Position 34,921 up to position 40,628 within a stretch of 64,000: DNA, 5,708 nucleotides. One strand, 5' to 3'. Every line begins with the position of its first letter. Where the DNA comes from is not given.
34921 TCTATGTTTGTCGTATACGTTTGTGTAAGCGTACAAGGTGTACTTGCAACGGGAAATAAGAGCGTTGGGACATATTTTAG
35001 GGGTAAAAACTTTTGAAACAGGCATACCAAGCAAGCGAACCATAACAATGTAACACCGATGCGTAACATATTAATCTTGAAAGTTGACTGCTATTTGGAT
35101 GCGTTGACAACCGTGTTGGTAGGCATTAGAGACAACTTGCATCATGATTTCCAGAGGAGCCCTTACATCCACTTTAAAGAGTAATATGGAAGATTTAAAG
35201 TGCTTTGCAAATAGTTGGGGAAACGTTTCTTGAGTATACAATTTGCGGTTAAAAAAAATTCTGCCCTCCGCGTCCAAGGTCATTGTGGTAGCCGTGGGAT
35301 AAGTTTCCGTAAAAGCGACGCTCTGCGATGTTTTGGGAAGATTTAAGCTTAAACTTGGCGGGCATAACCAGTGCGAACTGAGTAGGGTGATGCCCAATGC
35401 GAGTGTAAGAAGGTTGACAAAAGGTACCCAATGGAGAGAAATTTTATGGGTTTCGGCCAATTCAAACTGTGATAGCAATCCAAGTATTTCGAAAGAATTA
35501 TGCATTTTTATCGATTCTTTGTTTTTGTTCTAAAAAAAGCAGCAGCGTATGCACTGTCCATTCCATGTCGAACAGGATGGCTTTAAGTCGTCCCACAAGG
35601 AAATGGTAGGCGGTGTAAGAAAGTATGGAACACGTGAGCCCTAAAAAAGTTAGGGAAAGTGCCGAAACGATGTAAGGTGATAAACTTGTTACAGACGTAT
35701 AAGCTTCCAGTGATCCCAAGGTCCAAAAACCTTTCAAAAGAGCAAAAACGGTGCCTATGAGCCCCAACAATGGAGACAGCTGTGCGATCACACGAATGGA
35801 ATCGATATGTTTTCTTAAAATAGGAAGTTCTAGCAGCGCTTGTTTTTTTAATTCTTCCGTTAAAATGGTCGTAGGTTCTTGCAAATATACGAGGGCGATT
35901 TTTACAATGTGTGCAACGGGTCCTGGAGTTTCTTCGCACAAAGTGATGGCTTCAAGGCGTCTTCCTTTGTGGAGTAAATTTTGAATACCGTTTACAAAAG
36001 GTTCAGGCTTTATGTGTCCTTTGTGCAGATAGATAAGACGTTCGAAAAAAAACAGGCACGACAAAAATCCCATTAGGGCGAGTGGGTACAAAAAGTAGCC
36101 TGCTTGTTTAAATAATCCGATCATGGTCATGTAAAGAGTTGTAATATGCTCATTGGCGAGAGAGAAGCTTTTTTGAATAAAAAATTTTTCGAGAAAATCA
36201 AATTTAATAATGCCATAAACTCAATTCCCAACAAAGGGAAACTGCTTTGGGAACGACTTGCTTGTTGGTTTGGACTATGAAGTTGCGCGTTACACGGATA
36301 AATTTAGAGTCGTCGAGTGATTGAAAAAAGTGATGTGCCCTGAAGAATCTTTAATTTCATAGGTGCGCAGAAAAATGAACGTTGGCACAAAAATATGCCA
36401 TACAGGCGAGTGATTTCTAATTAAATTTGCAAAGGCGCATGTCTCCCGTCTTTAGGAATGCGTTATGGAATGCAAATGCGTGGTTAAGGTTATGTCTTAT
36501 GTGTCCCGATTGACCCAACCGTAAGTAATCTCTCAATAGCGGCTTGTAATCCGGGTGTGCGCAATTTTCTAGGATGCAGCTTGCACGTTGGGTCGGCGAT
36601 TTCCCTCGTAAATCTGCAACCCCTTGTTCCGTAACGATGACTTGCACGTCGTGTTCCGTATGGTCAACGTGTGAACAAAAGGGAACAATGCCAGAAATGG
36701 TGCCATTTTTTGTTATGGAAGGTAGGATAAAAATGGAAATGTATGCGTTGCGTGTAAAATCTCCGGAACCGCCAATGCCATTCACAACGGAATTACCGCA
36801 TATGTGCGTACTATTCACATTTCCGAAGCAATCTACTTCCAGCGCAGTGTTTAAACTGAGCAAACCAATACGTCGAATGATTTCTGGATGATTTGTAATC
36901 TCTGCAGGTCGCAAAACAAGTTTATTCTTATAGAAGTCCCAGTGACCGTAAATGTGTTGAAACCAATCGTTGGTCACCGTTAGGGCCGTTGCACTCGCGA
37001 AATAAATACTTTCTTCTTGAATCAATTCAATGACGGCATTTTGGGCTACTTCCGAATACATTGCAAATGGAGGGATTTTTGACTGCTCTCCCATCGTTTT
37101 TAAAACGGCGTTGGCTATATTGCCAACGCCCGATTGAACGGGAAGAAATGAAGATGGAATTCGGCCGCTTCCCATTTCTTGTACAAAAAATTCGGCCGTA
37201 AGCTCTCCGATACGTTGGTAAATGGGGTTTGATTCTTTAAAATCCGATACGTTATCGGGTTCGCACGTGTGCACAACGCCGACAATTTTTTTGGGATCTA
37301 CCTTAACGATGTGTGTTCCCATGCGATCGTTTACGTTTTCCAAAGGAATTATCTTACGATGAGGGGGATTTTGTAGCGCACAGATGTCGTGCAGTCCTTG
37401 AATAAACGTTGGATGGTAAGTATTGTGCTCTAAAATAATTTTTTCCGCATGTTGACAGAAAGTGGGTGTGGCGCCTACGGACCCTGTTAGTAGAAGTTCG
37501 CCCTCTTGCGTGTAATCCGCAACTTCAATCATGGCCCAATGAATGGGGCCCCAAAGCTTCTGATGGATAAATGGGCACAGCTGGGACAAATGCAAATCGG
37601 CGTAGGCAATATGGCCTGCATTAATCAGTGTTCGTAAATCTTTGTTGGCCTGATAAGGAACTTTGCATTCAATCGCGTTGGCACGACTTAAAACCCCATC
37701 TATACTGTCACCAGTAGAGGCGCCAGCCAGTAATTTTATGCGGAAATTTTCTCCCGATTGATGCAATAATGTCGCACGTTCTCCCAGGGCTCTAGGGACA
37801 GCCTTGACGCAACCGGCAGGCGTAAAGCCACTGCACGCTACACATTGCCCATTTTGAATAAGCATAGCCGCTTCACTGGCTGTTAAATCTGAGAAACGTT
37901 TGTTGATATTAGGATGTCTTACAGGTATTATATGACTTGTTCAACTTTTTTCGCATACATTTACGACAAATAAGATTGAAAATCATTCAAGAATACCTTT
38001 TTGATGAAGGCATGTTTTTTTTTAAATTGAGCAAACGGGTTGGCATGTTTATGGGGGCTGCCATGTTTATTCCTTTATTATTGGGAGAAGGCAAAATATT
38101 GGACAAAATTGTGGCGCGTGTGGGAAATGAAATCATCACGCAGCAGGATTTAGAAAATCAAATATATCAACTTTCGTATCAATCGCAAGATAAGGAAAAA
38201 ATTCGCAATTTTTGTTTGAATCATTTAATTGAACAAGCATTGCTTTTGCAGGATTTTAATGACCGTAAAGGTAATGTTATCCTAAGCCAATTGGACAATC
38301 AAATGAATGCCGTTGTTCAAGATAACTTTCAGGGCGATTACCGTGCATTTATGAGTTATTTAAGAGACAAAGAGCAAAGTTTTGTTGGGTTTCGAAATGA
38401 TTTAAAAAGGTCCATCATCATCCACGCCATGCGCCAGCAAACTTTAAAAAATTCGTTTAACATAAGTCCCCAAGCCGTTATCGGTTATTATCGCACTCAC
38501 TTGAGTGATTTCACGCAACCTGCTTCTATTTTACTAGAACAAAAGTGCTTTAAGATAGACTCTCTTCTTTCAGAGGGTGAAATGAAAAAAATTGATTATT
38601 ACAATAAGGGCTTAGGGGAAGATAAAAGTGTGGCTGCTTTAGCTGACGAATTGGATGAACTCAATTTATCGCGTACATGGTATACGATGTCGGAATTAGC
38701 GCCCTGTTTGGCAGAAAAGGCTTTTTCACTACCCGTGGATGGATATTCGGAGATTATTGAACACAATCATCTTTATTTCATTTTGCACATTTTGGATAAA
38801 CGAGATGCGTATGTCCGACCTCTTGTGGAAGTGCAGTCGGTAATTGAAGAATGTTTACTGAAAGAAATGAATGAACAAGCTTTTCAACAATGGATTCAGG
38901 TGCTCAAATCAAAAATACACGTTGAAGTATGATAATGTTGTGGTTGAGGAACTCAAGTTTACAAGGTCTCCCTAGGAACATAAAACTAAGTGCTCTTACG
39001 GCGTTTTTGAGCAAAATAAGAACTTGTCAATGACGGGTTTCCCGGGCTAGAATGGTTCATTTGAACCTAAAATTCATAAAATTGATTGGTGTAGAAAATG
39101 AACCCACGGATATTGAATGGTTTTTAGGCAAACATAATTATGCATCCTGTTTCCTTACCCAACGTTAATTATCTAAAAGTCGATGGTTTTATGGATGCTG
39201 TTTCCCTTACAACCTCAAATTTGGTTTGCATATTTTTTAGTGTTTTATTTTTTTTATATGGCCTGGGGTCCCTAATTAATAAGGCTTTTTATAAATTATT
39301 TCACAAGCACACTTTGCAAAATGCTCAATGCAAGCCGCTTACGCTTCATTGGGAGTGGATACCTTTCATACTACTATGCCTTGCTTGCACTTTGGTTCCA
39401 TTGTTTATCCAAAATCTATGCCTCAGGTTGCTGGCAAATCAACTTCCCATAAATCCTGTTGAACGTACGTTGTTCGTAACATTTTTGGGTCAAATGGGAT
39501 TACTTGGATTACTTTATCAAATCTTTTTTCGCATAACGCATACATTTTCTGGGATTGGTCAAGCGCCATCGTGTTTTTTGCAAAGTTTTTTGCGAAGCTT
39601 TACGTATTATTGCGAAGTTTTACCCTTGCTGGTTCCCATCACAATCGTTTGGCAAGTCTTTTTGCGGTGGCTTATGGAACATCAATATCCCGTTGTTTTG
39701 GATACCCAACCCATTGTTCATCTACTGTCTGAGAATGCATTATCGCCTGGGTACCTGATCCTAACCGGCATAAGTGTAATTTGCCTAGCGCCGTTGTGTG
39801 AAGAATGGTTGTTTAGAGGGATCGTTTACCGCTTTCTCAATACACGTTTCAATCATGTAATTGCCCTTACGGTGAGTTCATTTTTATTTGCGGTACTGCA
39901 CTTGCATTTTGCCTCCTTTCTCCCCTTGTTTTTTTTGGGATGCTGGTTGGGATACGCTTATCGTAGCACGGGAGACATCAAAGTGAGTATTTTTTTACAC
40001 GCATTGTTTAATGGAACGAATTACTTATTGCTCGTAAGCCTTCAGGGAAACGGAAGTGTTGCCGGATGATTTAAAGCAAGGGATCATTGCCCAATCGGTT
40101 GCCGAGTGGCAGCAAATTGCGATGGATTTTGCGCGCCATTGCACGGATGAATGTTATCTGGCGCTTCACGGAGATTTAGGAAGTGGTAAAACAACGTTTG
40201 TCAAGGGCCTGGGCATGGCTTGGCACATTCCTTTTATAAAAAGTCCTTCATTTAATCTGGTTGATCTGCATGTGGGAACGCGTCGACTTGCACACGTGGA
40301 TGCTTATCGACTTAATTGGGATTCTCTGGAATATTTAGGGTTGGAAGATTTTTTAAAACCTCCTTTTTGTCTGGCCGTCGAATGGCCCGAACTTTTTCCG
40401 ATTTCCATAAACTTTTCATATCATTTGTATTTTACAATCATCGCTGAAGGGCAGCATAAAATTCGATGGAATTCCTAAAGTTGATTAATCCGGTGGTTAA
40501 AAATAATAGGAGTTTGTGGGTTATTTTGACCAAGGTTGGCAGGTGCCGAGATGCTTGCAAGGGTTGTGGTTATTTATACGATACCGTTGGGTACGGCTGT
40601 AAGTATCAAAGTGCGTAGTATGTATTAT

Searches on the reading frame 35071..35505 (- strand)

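Call 12: search_protein_families(library=pfam, proteins=[window:35071-35505:-], max_evalue=0.001)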
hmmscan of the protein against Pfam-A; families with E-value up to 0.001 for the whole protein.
window:35071-35505:- (144 aa): 1 family
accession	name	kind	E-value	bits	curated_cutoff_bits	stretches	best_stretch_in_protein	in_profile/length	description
PF02472.21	ExbD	-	1.3e-08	35.4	25.4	1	22-140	6-125/128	Biopolymer transport protein ExbD/TolR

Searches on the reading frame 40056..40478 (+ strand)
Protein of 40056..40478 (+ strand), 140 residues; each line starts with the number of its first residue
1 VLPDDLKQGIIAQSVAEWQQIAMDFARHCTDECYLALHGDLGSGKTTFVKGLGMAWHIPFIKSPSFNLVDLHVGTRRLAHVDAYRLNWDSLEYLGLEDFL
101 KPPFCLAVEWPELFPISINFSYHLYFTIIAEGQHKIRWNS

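Call 7: search_protein_families(library=pfam, proteins=[window:40056-40478:+], max_evalue=0.001)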
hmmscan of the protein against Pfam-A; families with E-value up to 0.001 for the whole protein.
window:40056-40478:+ (140 aa): 1 family
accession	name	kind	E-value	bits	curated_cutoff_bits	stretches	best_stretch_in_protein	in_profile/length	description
PF02367.23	TsaE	-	6.8e-25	87.9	26.6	1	13-118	2-109/128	Threonylcarbamoyl adenosine biosynthesis protein TsaE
